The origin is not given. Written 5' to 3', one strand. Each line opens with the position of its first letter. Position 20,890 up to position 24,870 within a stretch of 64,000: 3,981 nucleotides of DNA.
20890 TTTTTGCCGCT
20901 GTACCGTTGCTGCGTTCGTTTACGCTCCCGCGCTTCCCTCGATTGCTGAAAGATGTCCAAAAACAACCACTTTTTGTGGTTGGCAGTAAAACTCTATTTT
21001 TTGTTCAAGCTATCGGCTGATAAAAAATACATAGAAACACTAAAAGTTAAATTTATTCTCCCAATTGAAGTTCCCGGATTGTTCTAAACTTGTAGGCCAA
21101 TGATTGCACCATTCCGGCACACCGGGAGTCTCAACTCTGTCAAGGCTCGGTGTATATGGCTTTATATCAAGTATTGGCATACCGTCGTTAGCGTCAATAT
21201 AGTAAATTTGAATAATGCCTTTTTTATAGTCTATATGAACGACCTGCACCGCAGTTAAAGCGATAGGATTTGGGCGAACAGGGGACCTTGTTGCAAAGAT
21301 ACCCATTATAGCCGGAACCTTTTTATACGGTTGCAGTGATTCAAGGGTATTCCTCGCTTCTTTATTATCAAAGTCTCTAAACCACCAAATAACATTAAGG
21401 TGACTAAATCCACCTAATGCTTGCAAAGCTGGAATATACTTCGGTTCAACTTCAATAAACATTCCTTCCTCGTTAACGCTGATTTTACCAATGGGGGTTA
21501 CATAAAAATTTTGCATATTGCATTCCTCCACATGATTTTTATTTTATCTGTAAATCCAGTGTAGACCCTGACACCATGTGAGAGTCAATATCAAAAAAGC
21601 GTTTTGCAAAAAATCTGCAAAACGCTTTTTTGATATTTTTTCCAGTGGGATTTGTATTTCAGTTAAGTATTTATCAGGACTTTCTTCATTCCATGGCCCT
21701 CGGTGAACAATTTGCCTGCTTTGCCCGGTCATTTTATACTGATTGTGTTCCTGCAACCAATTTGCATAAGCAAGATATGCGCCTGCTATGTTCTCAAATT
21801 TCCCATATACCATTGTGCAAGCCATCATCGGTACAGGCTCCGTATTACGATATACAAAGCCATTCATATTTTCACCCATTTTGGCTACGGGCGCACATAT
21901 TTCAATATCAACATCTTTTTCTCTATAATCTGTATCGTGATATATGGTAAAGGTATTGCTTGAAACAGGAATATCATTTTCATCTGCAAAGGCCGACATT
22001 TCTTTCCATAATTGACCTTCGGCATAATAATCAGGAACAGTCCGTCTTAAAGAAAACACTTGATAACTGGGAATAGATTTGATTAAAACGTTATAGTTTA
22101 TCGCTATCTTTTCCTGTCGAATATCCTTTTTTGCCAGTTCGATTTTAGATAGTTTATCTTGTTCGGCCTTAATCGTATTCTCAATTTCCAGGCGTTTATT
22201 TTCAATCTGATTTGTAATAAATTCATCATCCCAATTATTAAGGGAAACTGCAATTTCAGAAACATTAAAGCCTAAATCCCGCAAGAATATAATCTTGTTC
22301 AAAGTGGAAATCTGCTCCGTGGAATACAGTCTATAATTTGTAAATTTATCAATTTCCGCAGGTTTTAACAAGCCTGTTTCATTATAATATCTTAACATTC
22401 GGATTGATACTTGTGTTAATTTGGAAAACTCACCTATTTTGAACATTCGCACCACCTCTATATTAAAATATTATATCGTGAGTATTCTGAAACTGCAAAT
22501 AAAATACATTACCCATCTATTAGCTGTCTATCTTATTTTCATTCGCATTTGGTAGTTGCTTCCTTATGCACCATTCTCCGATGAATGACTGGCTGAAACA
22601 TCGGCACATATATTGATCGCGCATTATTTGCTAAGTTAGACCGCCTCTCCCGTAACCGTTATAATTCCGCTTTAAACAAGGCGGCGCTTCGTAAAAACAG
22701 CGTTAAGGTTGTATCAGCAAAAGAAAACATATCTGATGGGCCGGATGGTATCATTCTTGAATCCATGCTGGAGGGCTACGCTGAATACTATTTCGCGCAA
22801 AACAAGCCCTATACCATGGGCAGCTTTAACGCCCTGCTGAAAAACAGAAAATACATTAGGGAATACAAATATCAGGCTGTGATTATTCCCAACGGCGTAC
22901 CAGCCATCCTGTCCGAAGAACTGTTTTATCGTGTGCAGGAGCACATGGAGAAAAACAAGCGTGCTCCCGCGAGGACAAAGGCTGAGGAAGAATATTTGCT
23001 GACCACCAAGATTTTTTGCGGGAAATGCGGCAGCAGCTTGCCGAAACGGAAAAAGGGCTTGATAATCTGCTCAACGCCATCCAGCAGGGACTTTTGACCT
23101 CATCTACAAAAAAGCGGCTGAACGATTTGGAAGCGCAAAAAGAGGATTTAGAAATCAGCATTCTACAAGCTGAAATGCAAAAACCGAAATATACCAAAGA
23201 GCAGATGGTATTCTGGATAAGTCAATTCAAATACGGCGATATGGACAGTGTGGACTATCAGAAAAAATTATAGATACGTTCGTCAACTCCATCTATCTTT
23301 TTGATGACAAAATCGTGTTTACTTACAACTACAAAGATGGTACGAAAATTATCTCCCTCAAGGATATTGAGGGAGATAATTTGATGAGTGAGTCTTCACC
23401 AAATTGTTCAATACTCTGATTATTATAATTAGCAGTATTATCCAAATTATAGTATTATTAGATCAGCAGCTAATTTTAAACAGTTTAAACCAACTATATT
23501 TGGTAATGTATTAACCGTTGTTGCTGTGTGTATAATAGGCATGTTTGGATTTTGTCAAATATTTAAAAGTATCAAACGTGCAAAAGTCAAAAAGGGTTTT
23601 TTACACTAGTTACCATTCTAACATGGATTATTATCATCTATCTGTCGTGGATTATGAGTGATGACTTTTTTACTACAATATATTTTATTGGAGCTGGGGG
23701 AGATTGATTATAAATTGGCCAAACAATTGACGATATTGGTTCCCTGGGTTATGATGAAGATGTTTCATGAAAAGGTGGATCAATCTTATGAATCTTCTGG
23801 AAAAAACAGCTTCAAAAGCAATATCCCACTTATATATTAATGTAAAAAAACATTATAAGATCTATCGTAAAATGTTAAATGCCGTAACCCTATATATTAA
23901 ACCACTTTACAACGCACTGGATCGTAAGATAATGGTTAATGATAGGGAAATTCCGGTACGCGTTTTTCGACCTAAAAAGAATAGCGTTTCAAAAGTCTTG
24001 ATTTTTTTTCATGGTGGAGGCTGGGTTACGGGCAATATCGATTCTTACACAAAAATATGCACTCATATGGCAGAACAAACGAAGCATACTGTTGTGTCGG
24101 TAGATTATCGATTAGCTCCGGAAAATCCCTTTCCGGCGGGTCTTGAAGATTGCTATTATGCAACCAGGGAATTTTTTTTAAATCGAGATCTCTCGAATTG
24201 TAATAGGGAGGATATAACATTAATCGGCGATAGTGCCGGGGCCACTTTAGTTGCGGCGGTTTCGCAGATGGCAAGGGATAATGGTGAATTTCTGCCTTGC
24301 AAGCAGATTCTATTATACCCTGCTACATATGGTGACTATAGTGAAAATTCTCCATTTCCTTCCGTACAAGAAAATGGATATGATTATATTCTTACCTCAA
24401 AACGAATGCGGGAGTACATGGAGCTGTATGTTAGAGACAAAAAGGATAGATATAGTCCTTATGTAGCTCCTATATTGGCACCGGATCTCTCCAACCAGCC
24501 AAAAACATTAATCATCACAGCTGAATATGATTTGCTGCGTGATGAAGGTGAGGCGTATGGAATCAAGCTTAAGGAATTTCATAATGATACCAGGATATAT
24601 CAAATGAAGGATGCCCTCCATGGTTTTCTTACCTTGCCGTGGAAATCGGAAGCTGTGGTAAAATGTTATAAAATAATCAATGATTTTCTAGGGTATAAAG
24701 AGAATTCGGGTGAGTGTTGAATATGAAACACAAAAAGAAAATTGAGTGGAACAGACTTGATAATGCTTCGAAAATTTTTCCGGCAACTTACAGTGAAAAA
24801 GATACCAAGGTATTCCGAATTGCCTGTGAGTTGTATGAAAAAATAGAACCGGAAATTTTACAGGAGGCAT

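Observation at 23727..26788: Self-contained operon: HSL-type esterase, HxxxDG acyltransferase and zinc-ribbon membrane protein, next to a dead recombinase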

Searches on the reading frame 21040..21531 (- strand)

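Call 3: search_protein_families(library=pfam, proteins=[window:21040-21531:-], max_evalue=0.01)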
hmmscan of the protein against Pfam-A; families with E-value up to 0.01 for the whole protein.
window:21040-21531:- (163 aa): 1 family
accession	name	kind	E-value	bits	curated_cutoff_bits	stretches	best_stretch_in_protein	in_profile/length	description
PF01980.22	TrmO_N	-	2.5e-26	92.6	26.8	1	13-131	3-116/116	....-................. O N-terminal domain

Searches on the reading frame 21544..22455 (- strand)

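Call 3: search_protein_families(library=pfam, proteins=[window:21544-22455:-], max_evalue=0.01)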
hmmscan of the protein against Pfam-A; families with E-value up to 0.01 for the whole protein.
window:21544-22455:- (303 aa): 3 families
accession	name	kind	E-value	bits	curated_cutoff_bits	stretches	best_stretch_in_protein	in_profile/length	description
PF13411.12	MerR_1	-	1.7e-14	54.1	21.6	1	5-72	1-66/69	MerR HTH family regulatory protein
PF00376.29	MerR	-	7.3e-11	42.1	28.2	1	6-44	1-38/38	MerR family regulatory protein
PF06445.20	GyrI-like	-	8.3e-10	39.6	26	1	124-271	4-154/155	GyrI-like small molecule binding domain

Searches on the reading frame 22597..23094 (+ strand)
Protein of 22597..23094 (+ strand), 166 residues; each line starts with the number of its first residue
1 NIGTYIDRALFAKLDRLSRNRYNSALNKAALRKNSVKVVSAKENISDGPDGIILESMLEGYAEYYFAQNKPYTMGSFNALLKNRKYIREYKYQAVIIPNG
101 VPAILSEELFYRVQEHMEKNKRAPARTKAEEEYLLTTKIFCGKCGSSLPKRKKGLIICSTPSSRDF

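Call 81: search_protein_families(library=pfam, proteins=[window:22597-23094:+], max_evalue=0.1)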
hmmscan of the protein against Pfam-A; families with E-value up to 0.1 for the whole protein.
seq(166 aa): 2 families
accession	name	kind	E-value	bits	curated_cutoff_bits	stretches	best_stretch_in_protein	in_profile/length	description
PF07508.19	Recombinase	-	2.9e-05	24.7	21.1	1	65-120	33-102/102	Recombinase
PF00239.26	Resolvase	-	0.00011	22.7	23.3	1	7-70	65-129/145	Resolvase, N terminal domain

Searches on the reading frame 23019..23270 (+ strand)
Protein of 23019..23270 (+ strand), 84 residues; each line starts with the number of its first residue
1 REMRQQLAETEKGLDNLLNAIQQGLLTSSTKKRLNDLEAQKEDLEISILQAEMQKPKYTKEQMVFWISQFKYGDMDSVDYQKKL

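Call 81: search_protein_families(library=pfam, proteins=[window:23019-23270:+], max_evalue=0.1)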
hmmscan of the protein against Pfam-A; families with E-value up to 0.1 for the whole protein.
seq(84 aa): 1 family
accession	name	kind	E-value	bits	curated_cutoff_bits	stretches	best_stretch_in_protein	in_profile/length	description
PF14580.12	LRR_9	-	0.06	13.3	30.5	1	7-80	76-152/175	Leucine-rich repeat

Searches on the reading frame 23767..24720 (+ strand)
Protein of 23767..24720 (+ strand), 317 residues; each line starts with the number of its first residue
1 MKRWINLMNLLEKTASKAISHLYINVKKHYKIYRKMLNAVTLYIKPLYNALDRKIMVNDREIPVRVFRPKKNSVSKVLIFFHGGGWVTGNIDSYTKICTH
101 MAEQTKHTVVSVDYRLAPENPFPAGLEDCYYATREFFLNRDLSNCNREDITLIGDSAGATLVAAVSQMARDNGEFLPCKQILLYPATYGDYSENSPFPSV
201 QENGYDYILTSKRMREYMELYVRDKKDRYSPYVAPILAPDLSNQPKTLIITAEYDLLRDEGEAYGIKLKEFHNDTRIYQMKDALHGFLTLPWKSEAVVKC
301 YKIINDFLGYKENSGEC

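Call 3: search_protein_families(library=pfam, proteins=[window:23767-24720:+], max_evalue=0.01)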
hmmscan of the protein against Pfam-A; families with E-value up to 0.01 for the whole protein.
window:23767-24720:+ (317 aa): 4 families
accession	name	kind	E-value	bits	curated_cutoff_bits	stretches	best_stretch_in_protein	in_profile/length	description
PF07859.19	Abhydrolase_3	-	6.4e-63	212.7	25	1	78-288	1-209/210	alpha/beta hydrolase fold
PF20434.5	BD-FAE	-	5.6e-16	59.1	26.8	1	68-165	5-106/215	BD-FAE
PF00135.34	COesterase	-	1.4e-06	28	27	1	65-117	89-143/515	Carboxylesterase family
PF10340.15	Say1_Mug180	-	5e-06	26.1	21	1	67-229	117-277/374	Steryl acetyl hydrolase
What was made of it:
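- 23788..24720 (+): Family IV (HSL-type, Abhydrolase_3) carboxylesterase, 310 aa. An upstream in-frame ATG at 23767 would give 317 aa. PF07859 hits at E 6e-63 (call 3).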

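Call 4: search_protein_families(library=ncbifam, proteins=[window:23767-24720:+], max_evalue=0.01)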
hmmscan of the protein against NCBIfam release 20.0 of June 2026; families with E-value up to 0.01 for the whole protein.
window:23767-24720:+ (317 aa): 9 families
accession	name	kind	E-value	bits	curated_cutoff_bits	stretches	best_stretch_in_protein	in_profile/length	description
NF058653.1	LipP1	equivalog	1.2e-79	267.3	350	1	9-293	5-285/300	LipP1 family hormone-sensitive lipase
NF033149.0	CHL_hydrolase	equivalog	1.9e-46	158.5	500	1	52-290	51-287/310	chloramphenicol hydrolase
NF007547.0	PRK10162.1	equivalog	2.9e-39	134.9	389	1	13-289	27-296/321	acetyl esterase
NF058651.1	GESAG_HSLs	subfamily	6.7e-29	100.9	430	1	57-256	49-239/296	GESAG motif subfamily hormone-sensitive lipase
NF058649.1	GTSAG_HSLs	subfamily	2.2e-28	99.6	380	1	61-292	74-293/312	GTSAG motif subfamily hormone-sensitive lipase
NF058650.1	GCSAG_HSLs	subfamily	2.2e-19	70.2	410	1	11-308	19-309/314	GCSAG motif subfamily hormone-sensitive lipase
NF058665.1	HaHSL_fam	equivalog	2.4e-05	23.8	320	1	65-166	52-145/260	hormone-sensitive lipase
NF042968.1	AcxylEst_AxeA1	equivalog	0.00023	19.6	700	1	58-186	32-156/459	acetylxylan esterase AxeA1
NF052354.1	EstLipQMycob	equivalog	0.0023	16.6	700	1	73-175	163-264/418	esterase LipQ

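Call 62: search_solved_structures(query=window:23788-24720:+, max_evalue=1e-20)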
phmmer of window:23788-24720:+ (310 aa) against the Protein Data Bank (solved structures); distinct sequences matched with E-value up to 1e-20: 63 (the best 60 are shown).
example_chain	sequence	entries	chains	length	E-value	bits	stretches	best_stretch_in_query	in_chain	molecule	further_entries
1jji_A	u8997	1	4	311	2.2e-48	168.6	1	43-282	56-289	Carboxylesterase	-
5l2p_A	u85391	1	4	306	5.3e-47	164.1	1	36-291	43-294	Arylesterase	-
2yh2_A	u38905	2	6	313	8.9e-46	160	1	29-282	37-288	ESTERASE | ALPHA/BETA HYDROLASE FOLD-3 DOMAIN PROTEIN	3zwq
4ypv_A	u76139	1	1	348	1e-42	149.9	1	14-284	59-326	Est8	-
1evq_A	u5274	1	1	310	2.4e-42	148.7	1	50-287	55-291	SERINE HYDROLASE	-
9ju4_A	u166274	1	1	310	2.5e-42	148.7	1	50-287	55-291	Alpha/beta hydrolase fold-3 domain protein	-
1qz3_A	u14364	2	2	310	6.2e-42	147.4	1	50-287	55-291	CARBOXYLESTERASE EST2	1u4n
2hm7_A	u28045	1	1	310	1.7e-41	146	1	50-287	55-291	Carboxylesterase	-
5lk6_A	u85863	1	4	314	3.9e-40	141.5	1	23-283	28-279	Alpha/beta hydrolase fold-3 domain protein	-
6i8d_A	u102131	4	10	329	4.1e-40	141.4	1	54-284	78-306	EH1AB1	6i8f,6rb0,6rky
8w98_A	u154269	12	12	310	8.9e-40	140.3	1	44-285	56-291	Alpha/beta hydrolase fold-3 domain-containing protein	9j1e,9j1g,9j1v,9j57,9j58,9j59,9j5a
5jd4_A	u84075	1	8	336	1.9e-39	139.2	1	54-284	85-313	LAE6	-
8ze9_A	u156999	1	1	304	2.2e-39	139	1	44-285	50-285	Triacylglycerol lipase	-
9wny_A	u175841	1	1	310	2.3e-39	138.9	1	44-285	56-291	Alpha/beta hydrolase fold-3 domain-containing protein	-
2c7b_A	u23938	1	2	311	2.9e-39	138.6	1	30-282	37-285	CARBOXYLESTERASE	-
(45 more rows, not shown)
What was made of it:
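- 23788..24720 (+): The closest solved structures are AFEST 1jji at 2e-48 and EST2 (call 62).
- On Family IV / HSL esterases (Pfam Abhydrolase_3): Close PDB relatives are AFEST and EST2 (call 62).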

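Call 79: search_protein_families(library=padloc, proteins=[window:23788-24720:+], max_evalue=0.01)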
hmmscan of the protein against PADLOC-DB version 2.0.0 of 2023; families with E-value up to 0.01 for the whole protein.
window:23788-24720:+ (310 aa): 0 families
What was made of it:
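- On Known or candidate anti-phage defence systems (PADLOC-DB): No hit for any of the three proteins at E ≤ 0.01 (call 79).
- Tried and rejected: No PADLOC hit (call 79).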
